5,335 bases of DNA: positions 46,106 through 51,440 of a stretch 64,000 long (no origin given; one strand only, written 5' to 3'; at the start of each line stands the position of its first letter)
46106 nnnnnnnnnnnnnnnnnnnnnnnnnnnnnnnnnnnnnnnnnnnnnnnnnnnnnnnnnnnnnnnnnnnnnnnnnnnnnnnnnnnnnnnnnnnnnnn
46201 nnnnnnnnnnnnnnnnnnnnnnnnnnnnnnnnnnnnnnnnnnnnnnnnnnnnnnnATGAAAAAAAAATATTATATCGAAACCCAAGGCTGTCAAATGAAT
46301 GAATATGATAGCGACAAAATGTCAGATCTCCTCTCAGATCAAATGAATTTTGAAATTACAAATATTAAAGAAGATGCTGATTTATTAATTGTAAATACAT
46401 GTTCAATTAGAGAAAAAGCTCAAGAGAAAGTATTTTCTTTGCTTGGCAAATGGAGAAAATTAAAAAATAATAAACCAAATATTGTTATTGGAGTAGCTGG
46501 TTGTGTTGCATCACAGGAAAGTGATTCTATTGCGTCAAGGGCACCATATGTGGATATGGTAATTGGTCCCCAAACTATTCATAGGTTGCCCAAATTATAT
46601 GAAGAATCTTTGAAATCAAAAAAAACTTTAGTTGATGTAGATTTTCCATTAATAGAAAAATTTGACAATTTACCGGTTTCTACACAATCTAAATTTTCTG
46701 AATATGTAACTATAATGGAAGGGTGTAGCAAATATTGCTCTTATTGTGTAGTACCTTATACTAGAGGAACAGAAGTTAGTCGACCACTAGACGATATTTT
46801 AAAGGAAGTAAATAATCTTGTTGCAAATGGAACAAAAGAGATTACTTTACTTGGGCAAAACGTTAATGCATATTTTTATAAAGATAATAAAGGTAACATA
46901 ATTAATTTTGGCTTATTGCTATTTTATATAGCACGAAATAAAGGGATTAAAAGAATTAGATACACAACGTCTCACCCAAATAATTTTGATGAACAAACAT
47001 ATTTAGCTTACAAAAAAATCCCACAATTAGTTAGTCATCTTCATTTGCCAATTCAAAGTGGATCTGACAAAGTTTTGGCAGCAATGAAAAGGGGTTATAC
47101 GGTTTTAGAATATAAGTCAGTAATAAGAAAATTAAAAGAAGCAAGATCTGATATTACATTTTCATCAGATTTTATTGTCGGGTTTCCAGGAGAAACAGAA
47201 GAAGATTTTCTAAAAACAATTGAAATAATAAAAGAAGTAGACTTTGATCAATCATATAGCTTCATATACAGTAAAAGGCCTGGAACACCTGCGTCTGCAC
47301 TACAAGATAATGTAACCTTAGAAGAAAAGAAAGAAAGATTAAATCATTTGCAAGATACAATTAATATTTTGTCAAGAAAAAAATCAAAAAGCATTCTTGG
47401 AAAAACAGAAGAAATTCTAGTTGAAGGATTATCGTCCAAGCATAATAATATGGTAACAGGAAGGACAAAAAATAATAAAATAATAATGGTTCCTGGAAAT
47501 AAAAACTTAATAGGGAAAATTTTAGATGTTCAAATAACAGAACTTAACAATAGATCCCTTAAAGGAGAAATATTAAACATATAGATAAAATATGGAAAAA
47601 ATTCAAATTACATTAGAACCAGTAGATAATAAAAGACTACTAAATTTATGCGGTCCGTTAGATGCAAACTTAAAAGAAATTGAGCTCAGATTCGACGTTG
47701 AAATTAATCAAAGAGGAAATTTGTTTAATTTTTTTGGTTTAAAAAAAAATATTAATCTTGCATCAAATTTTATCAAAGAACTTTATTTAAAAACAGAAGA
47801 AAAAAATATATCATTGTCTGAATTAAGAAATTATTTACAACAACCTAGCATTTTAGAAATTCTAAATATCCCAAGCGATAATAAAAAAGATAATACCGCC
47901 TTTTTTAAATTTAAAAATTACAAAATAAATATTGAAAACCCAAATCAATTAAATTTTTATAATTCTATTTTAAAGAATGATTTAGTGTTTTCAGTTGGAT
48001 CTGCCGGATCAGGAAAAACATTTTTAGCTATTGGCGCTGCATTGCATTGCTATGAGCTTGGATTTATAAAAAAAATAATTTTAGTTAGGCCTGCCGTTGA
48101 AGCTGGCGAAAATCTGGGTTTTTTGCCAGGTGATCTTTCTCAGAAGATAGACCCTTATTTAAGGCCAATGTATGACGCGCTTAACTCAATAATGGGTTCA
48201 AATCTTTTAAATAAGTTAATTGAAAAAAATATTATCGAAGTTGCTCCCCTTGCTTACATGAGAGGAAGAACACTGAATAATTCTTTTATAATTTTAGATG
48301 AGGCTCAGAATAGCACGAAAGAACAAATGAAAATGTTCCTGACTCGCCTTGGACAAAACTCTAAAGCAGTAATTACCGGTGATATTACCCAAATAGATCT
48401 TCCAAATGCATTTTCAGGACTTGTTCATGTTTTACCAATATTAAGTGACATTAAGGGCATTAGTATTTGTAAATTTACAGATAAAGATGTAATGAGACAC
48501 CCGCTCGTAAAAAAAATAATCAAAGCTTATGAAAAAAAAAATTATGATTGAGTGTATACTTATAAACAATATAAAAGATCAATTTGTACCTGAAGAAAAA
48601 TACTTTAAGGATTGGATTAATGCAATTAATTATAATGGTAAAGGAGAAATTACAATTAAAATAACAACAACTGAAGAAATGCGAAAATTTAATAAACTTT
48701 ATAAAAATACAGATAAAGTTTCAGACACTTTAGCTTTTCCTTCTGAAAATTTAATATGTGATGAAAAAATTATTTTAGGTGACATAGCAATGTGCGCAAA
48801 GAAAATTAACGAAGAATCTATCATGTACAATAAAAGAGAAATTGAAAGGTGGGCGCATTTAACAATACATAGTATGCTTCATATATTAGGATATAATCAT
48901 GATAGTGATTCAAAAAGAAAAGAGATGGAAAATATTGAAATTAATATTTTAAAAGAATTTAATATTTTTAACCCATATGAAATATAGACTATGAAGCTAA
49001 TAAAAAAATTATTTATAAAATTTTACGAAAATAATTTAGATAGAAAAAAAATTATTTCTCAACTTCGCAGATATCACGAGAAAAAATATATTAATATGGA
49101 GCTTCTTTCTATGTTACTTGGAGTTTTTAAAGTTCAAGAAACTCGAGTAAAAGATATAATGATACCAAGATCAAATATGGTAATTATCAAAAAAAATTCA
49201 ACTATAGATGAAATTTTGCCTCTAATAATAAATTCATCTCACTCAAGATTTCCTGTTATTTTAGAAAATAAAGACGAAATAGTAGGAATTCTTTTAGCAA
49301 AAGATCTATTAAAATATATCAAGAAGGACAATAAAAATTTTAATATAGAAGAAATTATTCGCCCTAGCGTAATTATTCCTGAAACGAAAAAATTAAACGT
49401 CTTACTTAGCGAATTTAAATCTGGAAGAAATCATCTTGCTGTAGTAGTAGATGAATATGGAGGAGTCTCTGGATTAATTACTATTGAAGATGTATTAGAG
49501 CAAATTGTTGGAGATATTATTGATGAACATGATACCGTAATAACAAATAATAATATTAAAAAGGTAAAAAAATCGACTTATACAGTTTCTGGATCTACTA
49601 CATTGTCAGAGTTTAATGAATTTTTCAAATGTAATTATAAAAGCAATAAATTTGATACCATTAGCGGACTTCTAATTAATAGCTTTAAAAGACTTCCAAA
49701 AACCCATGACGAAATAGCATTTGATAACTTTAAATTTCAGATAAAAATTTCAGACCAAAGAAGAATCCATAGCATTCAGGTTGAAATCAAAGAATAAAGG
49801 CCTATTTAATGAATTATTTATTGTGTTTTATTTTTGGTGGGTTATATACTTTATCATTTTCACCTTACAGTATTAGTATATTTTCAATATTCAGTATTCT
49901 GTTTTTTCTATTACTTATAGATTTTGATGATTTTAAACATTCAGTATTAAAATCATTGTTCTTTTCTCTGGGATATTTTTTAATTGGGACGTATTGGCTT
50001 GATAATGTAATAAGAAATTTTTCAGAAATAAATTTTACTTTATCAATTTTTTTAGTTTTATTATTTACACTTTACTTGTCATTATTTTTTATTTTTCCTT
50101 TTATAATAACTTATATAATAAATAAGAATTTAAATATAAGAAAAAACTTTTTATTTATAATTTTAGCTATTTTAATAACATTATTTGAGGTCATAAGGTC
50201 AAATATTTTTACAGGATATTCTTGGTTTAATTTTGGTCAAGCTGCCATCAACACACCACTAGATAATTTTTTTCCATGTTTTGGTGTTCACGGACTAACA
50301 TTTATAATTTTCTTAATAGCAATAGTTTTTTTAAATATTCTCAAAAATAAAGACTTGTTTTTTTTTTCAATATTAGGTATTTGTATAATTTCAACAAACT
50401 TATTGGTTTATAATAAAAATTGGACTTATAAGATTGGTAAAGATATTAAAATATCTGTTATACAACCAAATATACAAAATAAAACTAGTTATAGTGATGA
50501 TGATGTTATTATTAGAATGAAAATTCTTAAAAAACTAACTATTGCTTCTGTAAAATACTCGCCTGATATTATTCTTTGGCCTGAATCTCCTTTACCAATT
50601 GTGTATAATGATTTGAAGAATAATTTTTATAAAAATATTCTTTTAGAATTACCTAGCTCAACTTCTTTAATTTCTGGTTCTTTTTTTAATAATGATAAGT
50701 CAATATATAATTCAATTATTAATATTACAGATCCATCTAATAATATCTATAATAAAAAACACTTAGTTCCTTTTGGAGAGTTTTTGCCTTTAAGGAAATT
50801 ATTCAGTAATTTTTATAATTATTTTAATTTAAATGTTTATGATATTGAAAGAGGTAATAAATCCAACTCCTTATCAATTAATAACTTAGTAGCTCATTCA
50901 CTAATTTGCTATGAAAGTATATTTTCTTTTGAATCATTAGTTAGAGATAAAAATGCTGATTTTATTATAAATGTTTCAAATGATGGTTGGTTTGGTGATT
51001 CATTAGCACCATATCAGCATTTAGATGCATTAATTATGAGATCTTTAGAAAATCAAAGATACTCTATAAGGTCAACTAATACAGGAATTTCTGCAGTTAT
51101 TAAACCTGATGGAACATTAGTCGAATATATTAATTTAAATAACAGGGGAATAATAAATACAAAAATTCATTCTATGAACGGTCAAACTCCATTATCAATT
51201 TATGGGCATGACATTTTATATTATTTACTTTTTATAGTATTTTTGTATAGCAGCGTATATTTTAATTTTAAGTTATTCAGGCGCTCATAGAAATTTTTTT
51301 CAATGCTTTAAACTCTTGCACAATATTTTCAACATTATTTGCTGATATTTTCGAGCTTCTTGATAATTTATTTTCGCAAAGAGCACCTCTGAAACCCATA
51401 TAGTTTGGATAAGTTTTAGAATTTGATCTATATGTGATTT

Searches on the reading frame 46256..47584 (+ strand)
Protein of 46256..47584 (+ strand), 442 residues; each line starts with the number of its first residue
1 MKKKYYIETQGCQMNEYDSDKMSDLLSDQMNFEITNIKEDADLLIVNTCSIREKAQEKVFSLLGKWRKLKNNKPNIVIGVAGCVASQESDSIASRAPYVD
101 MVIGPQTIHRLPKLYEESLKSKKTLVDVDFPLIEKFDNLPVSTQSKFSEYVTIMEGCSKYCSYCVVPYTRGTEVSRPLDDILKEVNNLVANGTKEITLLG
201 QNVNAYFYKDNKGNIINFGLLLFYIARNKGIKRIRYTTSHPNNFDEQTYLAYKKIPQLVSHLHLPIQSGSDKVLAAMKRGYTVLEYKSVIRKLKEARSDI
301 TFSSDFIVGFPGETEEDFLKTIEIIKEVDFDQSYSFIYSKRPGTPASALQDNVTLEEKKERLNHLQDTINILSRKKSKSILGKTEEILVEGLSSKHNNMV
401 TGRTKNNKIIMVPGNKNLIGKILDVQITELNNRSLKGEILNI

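Call 8: search_protein_families(library=ncbifam, proteins=[window:46256-47584:+], max_evalue=0.00001)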
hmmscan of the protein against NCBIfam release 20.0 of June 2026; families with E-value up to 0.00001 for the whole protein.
window:46256-47584:+ (442 aa): 15 families
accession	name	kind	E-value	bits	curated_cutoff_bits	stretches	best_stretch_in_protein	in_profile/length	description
TIGR01574.1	miaB-methiolase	equivalog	1e-170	568.5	355.3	1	4-439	1-436/437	tRNA (N6-isopentenyl adenosine(37)-C2)-methylthiotransferase MiaB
TIGR00089.1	TIGR00089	subfamily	2.4e-145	484.6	251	1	4-437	1-429/429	MiaB/RimO family radical SAM methylthiotransferase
NF010916.0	PRK14336.1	equivalog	2.5e-94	316.4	606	1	4-442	3-415/418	tRNA (N6-isopentenyl adenosine(37)-C2)-methylthiotransferase MiaB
TIGR01579.1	MiaB-like-C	equivalog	2.8e-91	306.9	357.05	1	7-427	1-416/416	tRNA (N(6)-L-threonylcarbamoyladenosine(37)-C(2))-methylthiotransferase MtaB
TIGR01125.1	TIGR01125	equivalog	9.7e-75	252.3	356.95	1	7-435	4-430/432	30S ribosomal protein S12 methylthiotransferase RimO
TIGR01578.1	MiaB-like-B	hypoth_equivalog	1.6e-71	241.3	314.7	1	4-439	1-420/421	tRNA (N(6)-L-threonylcarbamoyladenosine(37)-C(2))-methylthiotransferase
TIGR04014.1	B12_SAM_MJ_0865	equivalog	1.6e-27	96.4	360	1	148-354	160-362/434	methyl-coenzyme M reductase glutamine C-methyltransferase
TIGR04013.1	B12_SAM_MJ_1487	hypoth_equivalog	1.2e-23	83.6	251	1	30-366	31-373/382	TIGR04013 family B12-binding domain/radical SAM domain-containing protein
TIGR04479.1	bcpD_PhpK_rSAM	subfamily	1.2e-16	60.1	600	1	154-351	247-432/504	PhpK family radical SAM P-methyltransferase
TIGR03471.1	HpnJ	equivalog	4.9e-14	52.1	577.6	1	154-346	203-383/472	hopanoid biosynthesis associated radical SAM protein HpnJ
TIGR04072.2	rSAM_ladder_B12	equivalog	2e-08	33.3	360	1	154-381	186-400/443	lipid biosynthesis B12-binding/radical SAM protein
NF040546.1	rSAM_CUAEP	equivalog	2.5e-07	29.7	500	0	130-198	153-222/468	CUAEP/CCAEP-tail radical SAM (seleno)protein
TIGR01212.1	TIGR01212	equivalog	7.5e-07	28.6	180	1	262-331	141-208/302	tRNA modification radical SAM protein MnmL/YtqA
NF045585.1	rSAM_slr0320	equivalog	1.2e-06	27.3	775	1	146-328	233-409/511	photosystem II high light acclimation radical SAM protein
NF006385.0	PRK08629.1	equivalog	1.9e-06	26.9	355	1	238-333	138-231/439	coproporphyrinogen III oxidase family protein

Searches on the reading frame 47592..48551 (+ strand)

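Call 8: search_protein_families(library=ncbifam, proteins=[window:47592-48551:+], max_evalue=0.00001)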
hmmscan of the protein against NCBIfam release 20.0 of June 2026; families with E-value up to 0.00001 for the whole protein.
window:47592-48551:+ (319 aa): 2 families
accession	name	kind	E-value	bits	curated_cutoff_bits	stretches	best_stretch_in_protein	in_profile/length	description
NF007827.1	PRK10536.1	equivalog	2.4e-59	200.8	380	1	109-313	46-253/253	phosphate starvation-inducible protein PhoH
NF053827.1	RNA5-3helPhoH2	equivalog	1.5e-31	109.8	680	1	135-269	243-379/427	RNA 5'-3' helicase PhoH2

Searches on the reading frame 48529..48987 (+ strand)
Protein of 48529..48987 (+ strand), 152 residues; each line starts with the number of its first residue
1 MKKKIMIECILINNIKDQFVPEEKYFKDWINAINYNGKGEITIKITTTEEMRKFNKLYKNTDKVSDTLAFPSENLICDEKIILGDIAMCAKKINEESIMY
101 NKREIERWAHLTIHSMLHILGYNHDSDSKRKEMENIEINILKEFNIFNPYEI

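Call 8: search_protein_families(library=ncbifam, proteins=[window:48529-48987:+], max_evalue=0.00001)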
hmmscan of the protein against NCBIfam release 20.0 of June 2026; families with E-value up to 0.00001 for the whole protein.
window:48529-48987:+ (152 aa): 2 families
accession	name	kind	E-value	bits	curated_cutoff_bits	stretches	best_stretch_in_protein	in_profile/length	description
TIGR00043.2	TIGR00043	equivalog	1e-30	106.3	45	1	23-146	12-144/146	rRNA maturation RNase YbeY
NF010570.0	PRK13963.1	equivalog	9.1e-23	80.9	274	1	16-151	128-261/261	rRNA maturation RNase YbeY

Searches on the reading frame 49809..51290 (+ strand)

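Call 31: search_protein_families(library=pfam, proteins=[window:49809-51290:+], max_evalue=0.00001)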
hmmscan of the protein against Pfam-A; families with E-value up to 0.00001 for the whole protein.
window:49809-51290:+ (493 aa): 2 families
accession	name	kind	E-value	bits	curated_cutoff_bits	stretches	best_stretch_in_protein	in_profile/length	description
PF20154.4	LNT_N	-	8.6e-28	98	27.1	1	10-172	2-158/159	Apolipoprotein N-acyltransferase N-terminal domain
PF00795.27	CN_hydrolase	-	6.1e-19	68.8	23.2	1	287-454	77-247/256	Carbon-nitrogen hydrolase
